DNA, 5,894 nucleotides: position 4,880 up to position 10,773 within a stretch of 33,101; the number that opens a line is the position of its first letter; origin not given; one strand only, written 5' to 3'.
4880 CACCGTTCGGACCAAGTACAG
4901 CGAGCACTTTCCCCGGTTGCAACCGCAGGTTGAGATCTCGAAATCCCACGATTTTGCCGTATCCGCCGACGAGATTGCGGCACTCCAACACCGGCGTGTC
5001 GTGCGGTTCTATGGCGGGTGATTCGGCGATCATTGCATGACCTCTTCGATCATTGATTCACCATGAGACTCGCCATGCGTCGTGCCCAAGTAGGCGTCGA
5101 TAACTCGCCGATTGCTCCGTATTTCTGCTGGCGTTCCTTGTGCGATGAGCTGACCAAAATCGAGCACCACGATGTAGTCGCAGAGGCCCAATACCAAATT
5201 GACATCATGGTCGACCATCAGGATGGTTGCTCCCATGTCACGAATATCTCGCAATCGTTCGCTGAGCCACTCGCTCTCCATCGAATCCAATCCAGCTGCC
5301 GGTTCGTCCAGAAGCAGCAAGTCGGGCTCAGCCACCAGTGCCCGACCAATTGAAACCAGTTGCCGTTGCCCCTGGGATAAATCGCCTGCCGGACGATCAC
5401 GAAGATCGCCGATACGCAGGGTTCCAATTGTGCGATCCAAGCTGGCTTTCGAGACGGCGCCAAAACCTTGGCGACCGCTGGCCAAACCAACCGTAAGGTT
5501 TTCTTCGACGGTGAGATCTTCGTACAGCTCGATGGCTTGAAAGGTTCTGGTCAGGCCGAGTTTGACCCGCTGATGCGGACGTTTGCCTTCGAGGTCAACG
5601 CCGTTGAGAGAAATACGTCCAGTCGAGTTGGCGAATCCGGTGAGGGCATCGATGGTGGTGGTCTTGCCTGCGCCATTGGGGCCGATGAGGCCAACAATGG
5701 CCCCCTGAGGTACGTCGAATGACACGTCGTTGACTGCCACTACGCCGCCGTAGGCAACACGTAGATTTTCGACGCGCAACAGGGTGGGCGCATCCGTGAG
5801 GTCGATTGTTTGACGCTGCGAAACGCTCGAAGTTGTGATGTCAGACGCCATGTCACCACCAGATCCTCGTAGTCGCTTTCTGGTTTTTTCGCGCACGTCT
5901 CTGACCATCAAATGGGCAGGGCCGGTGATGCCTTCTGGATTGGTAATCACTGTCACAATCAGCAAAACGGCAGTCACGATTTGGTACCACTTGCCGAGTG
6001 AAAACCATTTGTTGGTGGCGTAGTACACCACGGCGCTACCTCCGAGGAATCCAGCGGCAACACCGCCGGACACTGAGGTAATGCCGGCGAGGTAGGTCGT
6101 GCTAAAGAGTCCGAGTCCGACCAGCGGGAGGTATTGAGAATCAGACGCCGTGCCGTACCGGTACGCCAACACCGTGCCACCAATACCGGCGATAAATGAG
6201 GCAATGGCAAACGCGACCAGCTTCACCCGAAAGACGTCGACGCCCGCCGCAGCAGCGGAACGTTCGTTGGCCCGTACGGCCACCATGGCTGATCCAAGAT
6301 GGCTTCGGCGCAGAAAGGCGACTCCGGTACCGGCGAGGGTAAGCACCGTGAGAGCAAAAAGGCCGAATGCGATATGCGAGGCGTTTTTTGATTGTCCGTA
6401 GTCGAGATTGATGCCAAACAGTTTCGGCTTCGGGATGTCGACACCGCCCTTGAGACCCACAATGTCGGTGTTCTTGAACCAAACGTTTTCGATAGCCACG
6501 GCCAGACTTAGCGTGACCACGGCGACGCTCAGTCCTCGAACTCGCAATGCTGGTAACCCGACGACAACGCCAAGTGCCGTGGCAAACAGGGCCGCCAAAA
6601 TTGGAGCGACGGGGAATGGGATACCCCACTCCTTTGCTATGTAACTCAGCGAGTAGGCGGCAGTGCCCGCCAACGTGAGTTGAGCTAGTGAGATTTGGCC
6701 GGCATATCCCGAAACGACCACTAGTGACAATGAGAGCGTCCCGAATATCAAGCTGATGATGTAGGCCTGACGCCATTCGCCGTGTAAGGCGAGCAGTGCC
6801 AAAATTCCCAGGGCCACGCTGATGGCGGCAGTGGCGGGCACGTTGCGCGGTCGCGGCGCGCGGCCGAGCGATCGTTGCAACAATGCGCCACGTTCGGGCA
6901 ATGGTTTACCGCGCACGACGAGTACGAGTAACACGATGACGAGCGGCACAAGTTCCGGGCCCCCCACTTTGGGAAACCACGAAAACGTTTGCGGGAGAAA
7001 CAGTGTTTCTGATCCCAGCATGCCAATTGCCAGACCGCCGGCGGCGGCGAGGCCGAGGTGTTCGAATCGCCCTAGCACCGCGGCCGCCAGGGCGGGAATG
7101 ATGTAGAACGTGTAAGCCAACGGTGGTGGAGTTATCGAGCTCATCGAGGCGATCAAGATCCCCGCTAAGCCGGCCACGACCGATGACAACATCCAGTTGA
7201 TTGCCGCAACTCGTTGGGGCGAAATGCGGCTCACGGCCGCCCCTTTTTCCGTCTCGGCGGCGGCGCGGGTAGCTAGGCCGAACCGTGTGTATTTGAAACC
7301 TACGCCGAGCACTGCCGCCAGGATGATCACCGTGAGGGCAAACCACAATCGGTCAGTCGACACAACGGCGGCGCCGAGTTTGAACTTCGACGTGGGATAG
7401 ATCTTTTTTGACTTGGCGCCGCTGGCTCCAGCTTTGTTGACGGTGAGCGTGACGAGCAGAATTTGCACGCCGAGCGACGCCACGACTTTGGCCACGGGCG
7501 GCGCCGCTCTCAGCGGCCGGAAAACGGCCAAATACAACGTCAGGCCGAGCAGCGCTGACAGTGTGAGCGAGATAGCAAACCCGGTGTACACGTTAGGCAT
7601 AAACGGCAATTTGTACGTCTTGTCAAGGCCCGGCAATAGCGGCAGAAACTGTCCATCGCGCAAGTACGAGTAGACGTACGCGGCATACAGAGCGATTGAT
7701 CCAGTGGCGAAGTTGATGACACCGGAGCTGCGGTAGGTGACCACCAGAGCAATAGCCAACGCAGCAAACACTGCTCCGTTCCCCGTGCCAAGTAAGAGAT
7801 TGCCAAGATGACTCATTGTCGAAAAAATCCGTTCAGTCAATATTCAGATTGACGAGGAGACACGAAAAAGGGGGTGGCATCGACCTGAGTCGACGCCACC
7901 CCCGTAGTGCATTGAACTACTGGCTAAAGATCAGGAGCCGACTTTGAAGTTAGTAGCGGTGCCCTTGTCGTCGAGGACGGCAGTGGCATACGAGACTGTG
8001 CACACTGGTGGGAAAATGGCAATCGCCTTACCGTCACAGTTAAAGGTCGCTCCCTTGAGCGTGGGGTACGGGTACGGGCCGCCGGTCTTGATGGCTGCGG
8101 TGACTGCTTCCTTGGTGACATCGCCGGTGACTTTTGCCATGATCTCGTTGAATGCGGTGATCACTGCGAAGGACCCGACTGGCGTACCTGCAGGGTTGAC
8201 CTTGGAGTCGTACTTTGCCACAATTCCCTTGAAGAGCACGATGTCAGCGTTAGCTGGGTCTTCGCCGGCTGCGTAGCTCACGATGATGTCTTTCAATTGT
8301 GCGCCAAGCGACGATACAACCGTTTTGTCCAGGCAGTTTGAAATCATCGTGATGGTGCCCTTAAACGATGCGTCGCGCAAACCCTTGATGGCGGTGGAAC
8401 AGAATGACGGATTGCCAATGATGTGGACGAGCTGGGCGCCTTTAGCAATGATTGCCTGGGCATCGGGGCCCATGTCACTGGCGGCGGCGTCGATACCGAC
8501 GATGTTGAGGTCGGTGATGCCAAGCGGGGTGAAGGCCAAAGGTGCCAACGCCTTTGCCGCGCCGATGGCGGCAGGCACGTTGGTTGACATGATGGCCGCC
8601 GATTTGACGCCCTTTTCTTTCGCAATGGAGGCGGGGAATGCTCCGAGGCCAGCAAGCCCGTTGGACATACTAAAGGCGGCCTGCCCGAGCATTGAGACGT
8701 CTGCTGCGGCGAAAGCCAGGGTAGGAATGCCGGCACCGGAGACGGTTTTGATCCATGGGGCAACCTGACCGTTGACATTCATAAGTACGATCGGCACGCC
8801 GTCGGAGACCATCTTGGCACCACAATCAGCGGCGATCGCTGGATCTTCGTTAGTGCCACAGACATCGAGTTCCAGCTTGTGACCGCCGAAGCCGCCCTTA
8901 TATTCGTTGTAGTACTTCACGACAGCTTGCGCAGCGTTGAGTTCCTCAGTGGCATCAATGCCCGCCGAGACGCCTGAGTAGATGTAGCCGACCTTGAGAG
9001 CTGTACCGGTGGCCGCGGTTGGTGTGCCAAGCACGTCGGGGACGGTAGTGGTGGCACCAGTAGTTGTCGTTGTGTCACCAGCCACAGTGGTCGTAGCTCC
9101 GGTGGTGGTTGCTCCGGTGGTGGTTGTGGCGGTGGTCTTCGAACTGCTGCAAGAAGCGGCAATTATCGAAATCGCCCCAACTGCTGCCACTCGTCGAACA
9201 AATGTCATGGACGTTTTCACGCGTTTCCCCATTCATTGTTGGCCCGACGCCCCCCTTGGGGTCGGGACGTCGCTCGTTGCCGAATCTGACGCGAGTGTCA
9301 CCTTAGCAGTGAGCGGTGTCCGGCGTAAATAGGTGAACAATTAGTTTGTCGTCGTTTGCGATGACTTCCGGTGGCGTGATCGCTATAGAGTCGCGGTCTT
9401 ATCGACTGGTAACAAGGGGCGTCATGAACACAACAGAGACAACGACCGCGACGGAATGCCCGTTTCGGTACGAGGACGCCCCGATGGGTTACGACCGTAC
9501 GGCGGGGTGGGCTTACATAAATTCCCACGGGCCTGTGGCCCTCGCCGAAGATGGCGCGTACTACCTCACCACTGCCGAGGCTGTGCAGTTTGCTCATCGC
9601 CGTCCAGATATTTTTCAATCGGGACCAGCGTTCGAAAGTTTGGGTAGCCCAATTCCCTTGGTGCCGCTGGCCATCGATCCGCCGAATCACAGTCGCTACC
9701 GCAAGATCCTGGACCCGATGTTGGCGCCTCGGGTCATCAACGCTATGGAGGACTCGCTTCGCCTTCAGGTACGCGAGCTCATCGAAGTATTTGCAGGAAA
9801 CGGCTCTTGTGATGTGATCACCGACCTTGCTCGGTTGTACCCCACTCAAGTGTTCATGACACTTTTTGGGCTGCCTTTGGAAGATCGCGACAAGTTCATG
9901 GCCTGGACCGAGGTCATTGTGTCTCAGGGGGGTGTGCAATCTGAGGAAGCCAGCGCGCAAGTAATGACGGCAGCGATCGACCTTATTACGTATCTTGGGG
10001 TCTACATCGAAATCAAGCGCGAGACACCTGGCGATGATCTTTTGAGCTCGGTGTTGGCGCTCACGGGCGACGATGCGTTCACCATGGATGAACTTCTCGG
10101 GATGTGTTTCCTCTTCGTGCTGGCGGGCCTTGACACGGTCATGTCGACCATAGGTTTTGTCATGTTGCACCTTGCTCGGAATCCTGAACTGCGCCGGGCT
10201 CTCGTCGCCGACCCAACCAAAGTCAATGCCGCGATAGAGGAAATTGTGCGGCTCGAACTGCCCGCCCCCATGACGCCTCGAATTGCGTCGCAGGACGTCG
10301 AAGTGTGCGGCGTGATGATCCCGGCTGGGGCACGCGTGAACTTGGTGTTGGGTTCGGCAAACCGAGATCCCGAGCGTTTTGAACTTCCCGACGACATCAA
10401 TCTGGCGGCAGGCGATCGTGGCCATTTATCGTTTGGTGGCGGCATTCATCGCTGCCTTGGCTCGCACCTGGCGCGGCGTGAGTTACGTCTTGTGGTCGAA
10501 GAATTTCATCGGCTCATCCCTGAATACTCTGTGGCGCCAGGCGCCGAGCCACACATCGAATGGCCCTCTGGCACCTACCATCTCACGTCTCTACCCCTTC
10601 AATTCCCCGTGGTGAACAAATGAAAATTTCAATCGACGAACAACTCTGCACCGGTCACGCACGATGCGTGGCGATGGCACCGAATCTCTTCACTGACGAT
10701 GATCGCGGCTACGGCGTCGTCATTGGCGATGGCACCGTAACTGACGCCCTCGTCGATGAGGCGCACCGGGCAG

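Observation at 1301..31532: A 14-bp palindrome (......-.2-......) marks every divergent promoter region: candidate regulon-wide operator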

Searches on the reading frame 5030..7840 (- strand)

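Call 6: search_protein_families(library=pfam, proteins=[window:5030-7840:-])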
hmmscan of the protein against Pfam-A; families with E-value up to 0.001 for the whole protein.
window:5030-7840:- (936 aa): 4 families
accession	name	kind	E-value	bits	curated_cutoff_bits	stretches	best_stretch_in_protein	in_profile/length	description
PF02653.21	BPD_transp_2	-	2.7e-50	171.5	26.8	2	363-630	9-268/269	Branched-chain amino acid transport system / permease component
PF00005.33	ABC_tran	-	2.3e-29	103.2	25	1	703-848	1-136/137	ABC transporter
PF12399.14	BCA_ABC_TP_C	-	1.8e-11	43.8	25.5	1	897-922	1-26/27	Branched-chain amino acid ATP-binding cassette transporter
PF13304.12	AAA_21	-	2.5e-09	38.1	27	1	715-738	1-24/304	AAA domain, putative AbiEii toxin, Type IV TA system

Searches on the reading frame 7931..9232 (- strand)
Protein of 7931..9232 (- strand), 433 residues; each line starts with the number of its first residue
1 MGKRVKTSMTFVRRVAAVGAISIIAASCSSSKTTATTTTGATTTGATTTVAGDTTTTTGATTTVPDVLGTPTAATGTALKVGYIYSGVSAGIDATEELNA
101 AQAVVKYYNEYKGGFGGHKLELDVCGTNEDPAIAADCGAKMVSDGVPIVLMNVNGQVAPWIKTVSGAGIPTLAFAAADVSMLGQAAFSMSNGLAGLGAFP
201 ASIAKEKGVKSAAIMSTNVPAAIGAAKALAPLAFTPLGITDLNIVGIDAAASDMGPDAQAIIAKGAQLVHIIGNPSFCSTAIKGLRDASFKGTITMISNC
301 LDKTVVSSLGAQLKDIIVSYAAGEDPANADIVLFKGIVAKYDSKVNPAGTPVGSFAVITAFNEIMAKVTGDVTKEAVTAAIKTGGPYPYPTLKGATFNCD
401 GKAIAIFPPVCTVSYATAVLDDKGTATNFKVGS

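Call 6: search_protein_families(library=pfam, proteins=[window:7931-9232:-])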
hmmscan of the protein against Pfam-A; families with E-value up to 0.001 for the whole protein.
window:7931-9232:- (433 aa): 1 family
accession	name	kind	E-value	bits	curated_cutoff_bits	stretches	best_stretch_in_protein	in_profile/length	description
PF13458.12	Peripla_BP_6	-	4.1e-25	89.6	31.7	1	81-404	4-330/343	Periplasmic binding protein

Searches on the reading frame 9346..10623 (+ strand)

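Call 6: search_protein_families(library=pfam, proteins=[window:9346-10623:+])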
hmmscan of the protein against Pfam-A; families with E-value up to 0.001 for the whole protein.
window:9346-10623:+ (425 aa): 1 family
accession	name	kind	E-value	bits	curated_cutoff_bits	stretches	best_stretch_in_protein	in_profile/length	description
PF00067.27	p450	-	4.2e-25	88.9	22.8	1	222-385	225-426/462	Cytochrome P450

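Call 66: search_protein_families(library=ncbifam, proteins=[window:9346-10623:+], max_evalue=0.00001)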
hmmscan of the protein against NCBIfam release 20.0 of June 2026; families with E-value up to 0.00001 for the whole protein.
window:9346-10623:+ (425 aa): 9 families
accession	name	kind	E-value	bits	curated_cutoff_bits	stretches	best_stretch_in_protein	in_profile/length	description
TIGR04538.1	P450_cycloAA_1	subfamily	1.5e-42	145.9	500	1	113-386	75-361/395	cytochrome P450, cyclodipeptide synthase-associated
NF045816.1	PentlenlactSyn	equivalog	2.4e-40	138.5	700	1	113-401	89-376/396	pentalenolactone synthase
NF041802.1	P450_SolI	exception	8e-38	130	850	1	108-390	110-394/424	solanimycin biosynthesis cytochrome P450 SolI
NF041177.1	Cyp119_Thmprot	equivalog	4e-37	127.9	680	1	106-390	67-339/368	cytochrome P450 Cyp119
TIGR04458.1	CYP450_TxtE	equivalog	1e-30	106.7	500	1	110-418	87-400/403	4-nitrotryptophan synthase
TIGR04515.1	P450_rel_GT_act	subfamily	3.4e-28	99.1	343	1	102-381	87-349/386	P450-derived glycosyltransferase activator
NF050147.1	aminopyruv_ApyO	equivalog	2.7e-18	65.9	525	1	113-385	86-387/444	RiPP biosynthesis cytochrome P450 ApyO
NF045812.1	PentlenOxigase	equivalog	3.9e-09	35.9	800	1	224-384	214-402/444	pentalenene oxygenase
NF051859.1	AlbFlvMonOxTrpSyn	equivalog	9.3e-07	27.8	700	0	66-163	59-156/457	bifunctional albaflavenone monooxygenase/terpene synthase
